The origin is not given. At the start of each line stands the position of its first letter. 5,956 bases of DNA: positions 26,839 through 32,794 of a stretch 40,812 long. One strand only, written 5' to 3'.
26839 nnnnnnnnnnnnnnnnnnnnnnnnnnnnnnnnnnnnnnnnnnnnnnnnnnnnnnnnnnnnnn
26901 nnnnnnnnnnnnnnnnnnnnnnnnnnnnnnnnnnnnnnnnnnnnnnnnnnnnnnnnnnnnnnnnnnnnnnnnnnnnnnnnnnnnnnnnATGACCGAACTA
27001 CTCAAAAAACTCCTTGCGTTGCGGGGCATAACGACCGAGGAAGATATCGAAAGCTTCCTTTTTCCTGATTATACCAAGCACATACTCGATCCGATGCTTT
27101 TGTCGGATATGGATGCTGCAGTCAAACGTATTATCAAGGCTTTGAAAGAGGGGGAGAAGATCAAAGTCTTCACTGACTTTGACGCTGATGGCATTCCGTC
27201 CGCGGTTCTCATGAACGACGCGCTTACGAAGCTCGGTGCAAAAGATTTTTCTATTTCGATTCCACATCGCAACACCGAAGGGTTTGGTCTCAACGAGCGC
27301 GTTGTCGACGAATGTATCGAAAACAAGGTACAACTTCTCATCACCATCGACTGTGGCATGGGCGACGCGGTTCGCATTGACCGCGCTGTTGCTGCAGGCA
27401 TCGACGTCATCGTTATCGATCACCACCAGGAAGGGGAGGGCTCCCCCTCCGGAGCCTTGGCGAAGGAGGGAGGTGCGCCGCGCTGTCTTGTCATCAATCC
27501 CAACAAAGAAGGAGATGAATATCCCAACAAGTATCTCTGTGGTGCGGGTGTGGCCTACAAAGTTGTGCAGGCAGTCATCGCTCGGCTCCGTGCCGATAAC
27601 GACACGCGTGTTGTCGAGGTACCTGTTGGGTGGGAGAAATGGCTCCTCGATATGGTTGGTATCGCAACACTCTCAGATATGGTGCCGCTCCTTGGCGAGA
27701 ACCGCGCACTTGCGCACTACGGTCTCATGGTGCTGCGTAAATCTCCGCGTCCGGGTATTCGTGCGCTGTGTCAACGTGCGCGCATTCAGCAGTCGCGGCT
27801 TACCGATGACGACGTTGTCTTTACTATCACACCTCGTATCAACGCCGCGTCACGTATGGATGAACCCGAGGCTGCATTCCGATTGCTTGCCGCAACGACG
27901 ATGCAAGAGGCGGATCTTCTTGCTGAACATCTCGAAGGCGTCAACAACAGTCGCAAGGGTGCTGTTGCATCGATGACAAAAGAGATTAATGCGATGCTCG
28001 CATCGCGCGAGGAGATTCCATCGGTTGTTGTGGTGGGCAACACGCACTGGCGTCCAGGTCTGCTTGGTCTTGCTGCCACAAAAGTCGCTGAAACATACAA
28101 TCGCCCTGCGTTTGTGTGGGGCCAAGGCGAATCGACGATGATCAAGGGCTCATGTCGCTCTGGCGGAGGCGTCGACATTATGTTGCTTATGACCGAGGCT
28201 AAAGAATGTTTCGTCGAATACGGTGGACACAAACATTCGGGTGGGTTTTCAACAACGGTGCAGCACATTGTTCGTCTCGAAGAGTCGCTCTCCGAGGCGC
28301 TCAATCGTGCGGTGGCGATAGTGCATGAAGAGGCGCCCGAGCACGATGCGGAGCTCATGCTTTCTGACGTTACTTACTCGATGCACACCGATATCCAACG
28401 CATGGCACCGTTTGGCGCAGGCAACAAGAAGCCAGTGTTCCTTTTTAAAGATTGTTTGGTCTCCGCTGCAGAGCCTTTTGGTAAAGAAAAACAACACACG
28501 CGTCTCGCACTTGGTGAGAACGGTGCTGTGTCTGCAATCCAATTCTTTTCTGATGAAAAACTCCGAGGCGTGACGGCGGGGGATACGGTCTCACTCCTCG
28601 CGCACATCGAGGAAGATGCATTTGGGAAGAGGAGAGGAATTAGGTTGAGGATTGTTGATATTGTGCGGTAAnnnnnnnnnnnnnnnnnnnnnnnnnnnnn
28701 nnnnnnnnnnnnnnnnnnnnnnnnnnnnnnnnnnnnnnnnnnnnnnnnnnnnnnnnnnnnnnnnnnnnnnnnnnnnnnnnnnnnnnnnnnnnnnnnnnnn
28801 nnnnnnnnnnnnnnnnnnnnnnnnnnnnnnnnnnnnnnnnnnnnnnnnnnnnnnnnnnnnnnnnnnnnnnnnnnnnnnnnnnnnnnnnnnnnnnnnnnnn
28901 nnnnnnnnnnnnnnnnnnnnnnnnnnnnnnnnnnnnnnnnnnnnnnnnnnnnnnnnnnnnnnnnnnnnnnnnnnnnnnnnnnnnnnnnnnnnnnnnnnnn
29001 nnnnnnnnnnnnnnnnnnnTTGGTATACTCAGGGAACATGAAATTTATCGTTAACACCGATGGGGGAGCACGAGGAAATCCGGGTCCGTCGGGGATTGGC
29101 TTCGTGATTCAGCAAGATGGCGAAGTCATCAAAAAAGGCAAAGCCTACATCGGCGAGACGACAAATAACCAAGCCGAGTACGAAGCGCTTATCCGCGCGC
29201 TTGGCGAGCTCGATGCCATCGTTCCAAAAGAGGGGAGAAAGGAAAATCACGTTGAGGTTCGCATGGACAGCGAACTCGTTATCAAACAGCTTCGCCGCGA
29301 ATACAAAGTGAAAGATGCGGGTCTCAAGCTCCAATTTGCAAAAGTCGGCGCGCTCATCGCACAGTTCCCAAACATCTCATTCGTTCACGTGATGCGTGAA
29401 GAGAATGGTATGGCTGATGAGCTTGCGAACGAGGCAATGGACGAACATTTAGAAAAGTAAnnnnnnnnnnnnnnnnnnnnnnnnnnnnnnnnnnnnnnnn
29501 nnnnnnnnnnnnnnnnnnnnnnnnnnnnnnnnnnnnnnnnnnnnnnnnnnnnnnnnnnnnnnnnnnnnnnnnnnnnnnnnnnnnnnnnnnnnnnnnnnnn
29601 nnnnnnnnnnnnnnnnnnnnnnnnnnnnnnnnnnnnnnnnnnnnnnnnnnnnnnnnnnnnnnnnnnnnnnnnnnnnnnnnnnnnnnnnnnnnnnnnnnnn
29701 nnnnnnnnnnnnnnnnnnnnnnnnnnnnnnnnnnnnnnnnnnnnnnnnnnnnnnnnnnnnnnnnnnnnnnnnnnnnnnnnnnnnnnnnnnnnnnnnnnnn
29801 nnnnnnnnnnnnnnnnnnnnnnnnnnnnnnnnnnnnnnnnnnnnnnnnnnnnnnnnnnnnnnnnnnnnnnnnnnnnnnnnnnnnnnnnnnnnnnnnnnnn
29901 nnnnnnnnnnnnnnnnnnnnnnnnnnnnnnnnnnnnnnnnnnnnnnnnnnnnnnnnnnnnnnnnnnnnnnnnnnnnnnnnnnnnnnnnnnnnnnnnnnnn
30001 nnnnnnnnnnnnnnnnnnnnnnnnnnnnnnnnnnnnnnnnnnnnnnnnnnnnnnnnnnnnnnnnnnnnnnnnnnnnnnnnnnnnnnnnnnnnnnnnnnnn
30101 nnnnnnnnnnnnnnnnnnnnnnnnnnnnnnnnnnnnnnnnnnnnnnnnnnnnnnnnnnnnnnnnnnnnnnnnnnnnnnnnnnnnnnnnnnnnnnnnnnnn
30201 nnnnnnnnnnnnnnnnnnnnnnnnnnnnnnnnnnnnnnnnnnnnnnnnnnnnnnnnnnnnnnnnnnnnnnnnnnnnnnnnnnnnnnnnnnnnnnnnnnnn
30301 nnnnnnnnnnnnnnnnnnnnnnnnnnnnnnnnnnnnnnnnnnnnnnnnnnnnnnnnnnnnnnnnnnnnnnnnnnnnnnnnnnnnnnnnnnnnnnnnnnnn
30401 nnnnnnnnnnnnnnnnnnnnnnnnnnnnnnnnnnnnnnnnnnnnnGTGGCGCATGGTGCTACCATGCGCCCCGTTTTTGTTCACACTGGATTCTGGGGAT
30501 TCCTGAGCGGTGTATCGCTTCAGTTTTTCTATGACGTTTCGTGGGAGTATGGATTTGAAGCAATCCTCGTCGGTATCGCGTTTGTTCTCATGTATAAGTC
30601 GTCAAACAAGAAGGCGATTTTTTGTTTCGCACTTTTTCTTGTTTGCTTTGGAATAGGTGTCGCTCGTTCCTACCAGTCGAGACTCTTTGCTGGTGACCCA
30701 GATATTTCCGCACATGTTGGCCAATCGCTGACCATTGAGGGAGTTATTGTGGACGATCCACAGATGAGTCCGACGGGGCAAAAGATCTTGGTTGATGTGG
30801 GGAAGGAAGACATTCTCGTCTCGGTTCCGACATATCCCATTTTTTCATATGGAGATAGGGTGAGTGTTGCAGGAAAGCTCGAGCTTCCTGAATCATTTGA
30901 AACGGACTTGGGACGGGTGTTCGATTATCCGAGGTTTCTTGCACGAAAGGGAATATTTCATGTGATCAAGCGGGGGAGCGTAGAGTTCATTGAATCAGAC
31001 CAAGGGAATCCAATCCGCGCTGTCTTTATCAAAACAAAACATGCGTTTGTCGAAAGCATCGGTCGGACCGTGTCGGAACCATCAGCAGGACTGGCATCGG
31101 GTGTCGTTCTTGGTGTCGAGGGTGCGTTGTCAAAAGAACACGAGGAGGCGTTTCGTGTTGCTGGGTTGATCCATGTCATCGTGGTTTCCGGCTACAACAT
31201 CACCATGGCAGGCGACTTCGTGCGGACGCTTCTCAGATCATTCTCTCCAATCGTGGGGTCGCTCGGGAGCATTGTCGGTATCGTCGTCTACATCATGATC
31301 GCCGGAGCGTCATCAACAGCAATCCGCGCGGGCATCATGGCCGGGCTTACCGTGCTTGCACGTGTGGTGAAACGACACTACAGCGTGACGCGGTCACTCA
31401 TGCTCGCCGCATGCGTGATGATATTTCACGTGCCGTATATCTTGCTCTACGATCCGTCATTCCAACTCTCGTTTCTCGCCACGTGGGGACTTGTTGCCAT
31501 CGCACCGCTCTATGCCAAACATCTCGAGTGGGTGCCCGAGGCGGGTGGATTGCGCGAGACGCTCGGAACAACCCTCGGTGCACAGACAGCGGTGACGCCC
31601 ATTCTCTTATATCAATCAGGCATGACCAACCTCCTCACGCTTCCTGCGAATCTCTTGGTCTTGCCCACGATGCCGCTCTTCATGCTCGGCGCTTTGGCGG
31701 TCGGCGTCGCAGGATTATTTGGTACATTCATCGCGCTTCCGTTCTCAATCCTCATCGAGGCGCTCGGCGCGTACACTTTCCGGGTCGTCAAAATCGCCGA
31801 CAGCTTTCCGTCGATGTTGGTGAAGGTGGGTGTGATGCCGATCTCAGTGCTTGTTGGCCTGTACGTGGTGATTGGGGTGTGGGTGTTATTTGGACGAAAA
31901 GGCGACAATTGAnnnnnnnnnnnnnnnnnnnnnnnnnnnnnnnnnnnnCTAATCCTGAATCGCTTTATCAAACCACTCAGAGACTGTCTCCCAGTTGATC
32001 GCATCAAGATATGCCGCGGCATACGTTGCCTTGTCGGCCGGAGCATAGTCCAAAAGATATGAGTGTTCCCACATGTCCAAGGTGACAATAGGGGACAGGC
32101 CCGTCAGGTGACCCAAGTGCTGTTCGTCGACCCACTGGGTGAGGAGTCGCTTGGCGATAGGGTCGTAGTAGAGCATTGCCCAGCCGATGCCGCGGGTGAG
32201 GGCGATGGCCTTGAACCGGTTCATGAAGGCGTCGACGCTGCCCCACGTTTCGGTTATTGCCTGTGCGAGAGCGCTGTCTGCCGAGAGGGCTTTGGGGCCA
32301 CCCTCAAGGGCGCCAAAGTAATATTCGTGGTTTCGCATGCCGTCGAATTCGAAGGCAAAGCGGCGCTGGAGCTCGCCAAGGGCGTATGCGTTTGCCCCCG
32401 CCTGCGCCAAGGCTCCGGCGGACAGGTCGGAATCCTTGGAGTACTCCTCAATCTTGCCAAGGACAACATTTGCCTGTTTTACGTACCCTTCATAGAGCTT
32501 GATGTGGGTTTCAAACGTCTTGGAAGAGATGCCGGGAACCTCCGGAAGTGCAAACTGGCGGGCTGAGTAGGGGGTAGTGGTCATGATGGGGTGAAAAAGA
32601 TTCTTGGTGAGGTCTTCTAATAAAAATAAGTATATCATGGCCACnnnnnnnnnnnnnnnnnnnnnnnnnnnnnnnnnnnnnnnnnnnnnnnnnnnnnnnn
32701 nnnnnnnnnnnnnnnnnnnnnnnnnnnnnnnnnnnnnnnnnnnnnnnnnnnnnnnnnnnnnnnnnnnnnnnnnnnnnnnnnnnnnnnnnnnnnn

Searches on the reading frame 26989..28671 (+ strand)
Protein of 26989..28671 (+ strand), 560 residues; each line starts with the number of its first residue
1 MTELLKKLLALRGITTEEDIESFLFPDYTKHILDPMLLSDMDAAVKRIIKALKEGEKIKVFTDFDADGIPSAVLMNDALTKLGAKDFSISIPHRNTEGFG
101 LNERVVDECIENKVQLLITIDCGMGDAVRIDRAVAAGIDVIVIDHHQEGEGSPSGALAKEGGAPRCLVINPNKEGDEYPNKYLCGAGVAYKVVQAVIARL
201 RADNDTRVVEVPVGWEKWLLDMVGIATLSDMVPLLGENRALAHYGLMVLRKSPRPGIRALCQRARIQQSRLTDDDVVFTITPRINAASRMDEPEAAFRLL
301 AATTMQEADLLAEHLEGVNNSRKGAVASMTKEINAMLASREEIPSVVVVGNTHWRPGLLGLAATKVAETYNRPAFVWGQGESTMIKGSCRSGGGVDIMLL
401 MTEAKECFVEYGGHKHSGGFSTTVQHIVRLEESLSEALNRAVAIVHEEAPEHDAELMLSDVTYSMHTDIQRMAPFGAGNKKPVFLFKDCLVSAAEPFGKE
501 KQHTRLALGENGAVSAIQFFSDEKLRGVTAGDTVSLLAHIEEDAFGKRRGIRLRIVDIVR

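Call 65: search_protein_families(library=pfam, proteins=[window:26989-28671:+], max_evalue=0.001)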
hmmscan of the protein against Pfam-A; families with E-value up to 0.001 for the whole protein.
window:26989-28671:+ (560 aa): 3 families
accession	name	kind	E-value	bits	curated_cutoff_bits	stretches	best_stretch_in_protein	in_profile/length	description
PF17768.7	RecJ_OB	-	5.3e-21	75.1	27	1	453-557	2-107/107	RecJ OB domain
PF01368.27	DHH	-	1.7e-15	57.9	28.1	1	57-198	1-104/125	DHH family, N-terminal domain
PF02272.25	DHHA1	-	2.8e-08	34.6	25.9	1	346-440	4-95/102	DHHA1 domain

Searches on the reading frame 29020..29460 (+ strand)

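Call 65: search_protein_families(library=pfam, proteins=[window:29020-29460:+], max_evalue=0.001)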
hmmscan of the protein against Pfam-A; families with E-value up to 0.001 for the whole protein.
window:29020-29460:+ (146 aa): 2 families
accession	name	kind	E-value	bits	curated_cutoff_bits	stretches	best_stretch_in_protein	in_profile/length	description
PF13456.12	RVT_3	-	2.8e-17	63.2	21.6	1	12-139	1-123/123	Reverse transcriptase-like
PF00075.30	RNase_H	-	2.1e-12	47.8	25.8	1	9-140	4-140/141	RNase H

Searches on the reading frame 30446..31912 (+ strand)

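Call 65: search_protein_families(library=pfam, proteins=[window:30446-31912:+], max_evalue=0.001)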
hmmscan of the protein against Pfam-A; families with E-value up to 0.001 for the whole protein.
window:30446-31912:+ (488 aa): 2 families
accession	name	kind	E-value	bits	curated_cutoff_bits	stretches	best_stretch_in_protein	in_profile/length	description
PF03772.21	Competence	-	4.3e-42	144.8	23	1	221-482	2-266/270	Competence protein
PF13567.11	DUF4131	-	1.9e-17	63.9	31.6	1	40-176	13-159/165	Domain of unknown function (DUF4131)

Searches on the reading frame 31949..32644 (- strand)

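Call 65: search_protein_families(library=pfam, proteins=[window:31949-32644:-], max_evalue=0.001)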
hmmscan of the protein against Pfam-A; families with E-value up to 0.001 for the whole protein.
window:31949-32644:- (231 aa): 2 families
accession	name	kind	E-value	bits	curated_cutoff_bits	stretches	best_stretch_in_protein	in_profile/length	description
PF02777.23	Sod_Fe_C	-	3.3e-23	82.1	20.9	1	124-223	3-101/102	Iron/manganese superoxide dismutases, C-terminal domain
PF00081.27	Sod_Fe_N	-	0.00066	20.5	27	0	37-113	16-81/82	Iron/manganese superoxide dismutases, alpha-hairpin domain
